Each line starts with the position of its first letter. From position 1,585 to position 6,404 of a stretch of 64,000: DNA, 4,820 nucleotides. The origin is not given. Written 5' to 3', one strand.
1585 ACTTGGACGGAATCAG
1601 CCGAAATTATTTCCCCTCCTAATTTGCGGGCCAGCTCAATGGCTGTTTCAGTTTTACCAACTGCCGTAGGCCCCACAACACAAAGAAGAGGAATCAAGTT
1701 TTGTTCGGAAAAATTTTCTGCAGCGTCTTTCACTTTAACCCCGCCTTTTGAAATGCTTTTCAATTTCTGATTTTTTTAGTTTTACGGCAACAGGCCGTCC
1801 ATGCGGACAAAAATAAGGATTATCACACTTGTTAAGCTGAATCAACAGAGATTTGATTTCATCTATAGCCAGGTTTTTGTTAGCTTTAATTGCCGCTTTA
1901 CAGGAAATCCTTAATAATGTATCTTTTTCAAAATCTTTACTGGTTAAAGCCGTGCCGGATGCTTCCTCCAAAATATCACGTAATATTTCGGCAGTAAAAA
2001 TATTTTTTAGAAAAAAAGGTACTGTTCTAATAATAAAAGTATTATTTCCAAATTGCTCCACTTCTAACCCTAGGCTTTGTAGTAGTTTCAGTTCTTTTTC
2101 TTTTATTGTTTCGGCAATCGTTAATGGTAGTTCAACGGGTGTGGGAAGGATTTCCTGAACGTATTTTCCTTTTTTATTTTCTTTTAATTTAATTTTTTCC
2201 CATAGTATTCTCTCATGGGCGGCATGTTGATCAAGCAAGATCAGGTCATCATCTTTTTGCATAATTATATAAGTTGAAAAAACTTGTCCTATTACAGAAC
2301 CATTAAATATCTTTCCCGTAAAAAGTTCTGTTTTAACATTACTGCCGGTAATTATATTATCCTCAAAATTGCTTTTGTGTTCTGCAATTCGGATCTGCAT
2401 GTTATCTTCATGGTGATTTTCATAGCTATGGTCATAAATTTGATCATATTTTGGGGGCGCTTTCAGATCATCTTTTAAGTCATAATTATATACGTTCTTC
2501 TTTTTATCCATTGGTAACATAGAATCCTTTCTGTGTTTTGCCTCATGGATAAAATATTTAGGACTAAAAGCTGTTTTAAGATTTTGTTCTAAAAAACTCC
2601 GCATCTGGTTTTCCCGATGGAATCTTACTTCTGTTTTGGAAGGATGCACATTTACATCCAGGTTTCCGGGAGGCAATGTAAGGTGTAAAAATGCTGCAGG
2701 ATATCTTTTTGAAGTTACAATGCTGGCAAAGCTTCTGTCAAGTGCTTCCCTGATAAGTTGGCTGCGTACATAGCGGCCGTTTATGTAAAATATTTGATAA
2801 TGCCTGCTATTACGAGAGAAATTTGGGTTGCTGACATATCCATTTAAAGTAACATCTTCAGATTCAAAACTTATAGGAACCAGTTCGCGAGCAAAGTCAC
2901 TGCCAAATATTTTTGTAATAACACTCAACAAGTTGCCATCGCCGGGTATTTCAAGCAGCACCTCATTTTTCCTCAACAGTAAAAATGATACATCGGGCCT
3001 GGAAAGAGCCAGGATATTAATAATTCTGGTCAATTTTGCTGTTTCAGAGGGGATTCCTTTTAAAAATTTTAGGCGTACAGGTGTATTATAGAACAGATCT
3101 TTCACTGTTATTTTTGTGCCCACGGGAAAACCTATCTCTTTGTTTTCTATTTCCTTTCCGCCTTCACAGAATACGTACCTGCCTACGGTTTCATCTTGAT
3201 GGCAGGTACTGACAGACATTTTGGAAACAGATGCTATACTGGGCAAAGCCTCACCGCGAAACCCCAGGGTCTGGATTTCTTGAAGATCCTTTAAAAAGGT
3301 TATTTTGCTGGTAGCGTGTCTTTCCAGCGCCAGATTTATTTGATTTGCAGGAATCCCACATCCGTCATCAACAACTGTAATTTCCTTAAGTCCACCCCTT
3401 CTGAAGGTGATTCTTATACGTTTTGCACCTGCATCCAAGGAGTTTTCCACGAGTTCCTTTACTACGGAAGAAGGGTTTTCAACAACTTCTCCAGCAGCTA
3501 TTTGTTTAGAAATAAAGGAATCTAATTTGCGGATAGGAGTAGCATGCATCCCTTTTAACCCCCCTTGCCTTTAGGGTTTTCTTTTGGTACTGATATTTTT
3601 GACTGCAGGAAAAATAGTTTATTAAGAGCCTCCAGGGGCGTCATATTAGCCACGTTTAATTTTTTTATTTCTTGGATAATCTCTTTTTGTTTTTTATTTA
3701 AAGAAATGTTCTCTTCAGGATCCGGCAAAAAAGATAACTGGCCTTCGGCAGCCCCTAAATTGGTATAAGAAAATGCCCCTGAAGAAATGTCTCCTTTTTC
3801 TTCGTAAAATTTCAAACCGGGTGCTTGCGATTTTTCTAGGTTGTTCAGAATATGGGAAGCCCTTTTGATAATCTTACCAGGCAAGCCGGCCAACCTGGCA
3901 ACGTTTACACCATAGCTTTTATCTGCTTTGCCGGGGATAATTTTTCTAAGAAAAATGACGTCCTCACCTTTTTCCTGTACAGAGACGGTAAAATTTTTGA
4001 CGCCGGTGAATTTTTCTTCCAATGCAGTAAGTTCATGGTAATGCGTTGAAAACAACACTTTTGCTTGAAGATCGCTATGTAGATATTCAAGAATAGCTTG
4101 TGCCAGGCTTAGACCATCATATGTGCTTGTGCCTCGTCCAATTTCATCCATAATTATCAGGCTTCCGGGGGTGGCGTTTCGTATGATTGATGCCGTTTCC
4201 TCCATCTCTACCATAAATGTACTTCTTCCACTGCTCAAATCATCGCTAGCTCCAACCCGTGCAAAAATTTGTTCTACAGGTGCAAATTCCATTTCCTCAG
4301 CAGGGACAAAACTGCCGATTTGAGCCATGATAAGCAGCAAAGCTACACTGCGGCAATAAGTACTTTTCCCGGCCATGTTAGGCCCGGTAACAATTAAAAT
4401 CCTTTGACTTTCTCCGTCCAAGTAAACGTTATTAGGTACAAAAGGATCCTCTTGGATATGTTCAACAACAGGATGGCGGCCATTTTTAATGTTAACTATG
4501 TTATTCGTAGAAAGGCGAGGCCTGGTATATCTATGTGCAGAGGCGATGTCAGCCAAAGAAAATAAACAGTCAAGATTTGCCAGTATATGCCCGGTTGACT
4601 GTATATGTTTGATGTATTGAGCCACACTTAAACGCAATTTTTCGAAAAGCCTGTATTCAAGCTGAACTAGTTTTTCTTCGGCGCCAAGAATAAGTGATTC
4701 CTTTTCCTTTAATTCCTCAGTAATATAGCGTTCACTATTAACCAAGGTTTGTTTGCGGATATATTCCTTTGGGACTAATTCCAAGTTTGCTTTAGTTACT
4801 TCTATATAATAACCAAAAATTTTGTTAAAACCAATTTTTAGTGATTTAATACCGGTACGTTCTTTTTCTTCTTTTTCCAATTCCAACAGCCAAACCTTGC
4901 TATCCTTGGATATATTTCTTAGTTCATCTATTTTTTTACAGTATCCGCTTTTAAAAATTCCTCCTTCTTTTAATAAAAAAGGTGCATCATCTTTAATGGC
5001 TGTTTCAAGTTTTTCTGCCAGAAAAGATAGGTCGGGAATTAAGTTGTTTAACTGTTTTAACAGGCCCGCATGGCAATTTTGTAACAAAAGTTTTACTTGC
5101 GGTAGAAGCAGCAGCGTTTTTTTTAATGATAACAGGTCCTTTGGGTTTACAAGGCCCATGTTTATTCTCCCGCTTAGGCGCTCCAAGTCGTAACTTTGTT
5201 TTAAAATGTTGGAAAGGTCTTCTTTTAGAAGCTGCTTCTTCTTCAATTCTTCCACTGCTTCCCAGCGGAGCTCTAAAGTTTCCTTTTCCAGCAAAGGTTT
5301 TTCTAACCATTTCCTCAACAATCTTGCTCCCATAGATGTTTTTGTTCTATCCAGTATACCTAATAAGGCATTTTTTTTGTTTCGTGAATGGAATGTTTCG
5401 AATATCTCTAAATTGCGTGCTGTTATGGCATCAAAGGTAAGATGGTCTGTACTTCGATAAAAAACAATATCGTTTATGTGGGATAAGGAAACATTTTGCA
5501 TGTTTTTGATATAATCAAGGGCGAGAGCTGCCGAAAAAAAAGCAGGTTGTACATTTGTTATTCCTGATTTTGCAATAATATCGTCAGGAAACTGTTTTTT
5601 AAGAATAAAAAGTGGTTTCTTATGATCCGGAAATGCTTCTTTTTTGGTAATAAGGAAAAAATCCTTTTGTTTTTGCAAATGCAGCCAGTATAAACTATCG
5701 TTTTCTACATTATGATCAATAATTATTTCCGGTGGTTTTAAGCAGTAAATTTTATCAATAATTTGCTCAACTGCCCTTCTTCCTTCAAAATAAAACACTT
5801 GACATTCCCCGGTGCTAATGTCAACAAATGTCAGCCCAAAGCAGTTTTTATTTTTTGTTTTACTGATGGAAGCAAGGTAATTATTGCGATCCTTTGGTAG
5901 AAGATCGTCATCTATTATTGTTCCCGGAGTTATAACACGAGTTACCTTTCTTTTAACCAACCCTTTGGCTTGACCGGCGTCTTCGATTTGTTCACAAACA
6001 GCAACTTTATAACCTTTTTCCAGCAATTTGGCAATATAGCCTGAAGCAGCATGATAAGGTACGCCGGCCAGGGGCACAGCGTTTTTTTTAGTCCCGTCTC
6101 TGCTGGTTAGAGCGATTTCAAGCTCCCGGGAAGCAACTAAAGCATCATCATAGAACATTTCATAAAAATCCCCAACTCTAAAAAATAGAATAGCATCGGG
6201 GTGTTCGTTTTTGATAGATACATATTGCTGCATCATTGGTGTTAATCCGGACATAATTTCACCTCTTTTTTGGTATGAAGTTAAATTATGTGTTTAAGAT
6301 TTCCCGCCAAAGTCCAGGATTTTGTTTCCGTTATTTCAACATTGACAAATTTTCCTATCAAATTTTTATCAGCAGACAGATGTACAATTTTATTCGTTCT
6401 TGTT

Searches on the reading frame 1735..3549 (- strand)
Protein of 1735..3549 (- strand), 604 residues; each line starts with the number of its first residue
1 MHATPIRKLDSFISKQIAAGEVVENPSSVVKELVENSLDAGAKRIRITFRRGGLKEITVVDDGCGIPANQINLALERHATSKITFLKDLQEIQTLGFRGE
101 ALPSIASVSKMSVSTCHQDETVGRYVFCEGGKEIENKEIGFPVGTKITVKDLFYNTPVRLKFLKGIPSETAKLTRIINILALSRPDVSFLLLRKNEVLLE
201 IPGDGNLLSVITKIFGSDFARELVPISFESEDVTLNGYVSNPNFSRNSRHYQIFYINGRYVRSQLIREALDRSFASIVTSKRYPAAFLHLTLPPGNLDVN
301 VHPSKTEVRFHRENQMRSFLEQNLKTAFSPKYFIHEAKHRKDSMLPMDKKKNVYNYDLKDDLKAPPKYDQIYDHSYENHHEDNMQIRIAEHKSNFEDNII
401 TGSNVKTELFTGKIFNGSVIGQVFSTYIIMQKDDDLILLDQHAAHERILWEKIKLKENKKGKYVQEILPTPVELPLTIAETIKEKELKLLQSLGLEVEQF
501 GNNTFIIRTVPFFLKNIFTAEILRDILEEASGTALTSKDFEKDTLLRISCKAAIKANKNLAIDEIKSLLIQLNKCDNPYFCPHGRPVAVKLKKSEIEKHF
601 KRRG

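Call 33: search_protein_families(library=ncbifam, proteins=[window:1735-3549:-], max_evalue=1e-10)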
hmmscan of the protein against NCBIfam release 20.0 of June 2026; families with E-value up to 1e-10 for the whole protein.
window:1735-3549:- (604 aa): 8 families
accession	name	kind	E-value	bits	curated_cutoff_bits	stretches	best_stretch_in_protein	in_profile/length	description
NF000950.0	PRK00095.1-3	equivalog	3e-163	544.6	756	2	5-390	3-385/641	DNA mismatch repair endonuclease MutL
TIGR00585.2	mutl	equivalog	2.2e-158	528.6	180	1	6-530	1-553/555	DNA mismatch repair endonuclease MutL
NF000953.0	PRK00095.2-4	equivalog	3.1e-144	482.2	693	1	5-603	2-611/611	DNA mismatch repair endonuclease MutL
NF000949.0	PRK00095.1-2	equivalog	1.5e-141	473.6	750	2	3-335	4-329/634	DNA mismatch repair endonuclease MutL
NF000952.0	PRK00095.2-2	subfamily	9.6e-125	417.4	840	1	9-603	6-623/623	DNA mismatch repair endonuclease MutL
NF000951.0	PRK00095.2-1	equivalog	5.8e-104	348.8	391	2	4-364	3-371/559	DNA mismatch repair endonuclease MutL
NF000948.0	PRK00095.1-1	equivalog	2e-102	344.2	701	1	5-352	2-354/625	DNA mismatch repair endonuclease MutL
NF000954.0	PRK00095.2-5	equivalog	9.4e-81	271.9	937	1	4-518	5-512/588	DNA mismatch repair endonuclease MutL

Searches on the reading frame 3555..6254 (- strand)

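Call 33: search_protein_families(library=ncbifam, proteins=[window:3555-6254:-], max_evalue=1e-10)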
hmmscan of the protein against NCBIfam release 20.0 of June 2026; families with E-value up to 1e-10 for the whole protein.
window:3555-6254:- (899 aa): 4 families
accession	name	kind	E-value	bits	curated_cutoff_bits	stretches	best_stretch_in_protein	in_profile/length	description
NF003810.1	PRK05399.1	equivalog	0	1021.1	480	1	4-807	1-793/793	DNA mismatch repair protein MutS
TIGR01070.1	mutS1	equivalog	1.1e-302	1006.5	641.7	1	4-884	1-839/840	DNA mismatch repair protein MutS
NF052383.1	ATPase_KamC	equivalog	1.1e-55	189.4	300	1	304-746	12-434/508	lysine 5,6-aminomutase reactivase ATPase KamC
TIGR01069.2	mutS2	equivalog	2.1e-55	188.4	400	1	531-806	244-514/790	endonuclease MutS2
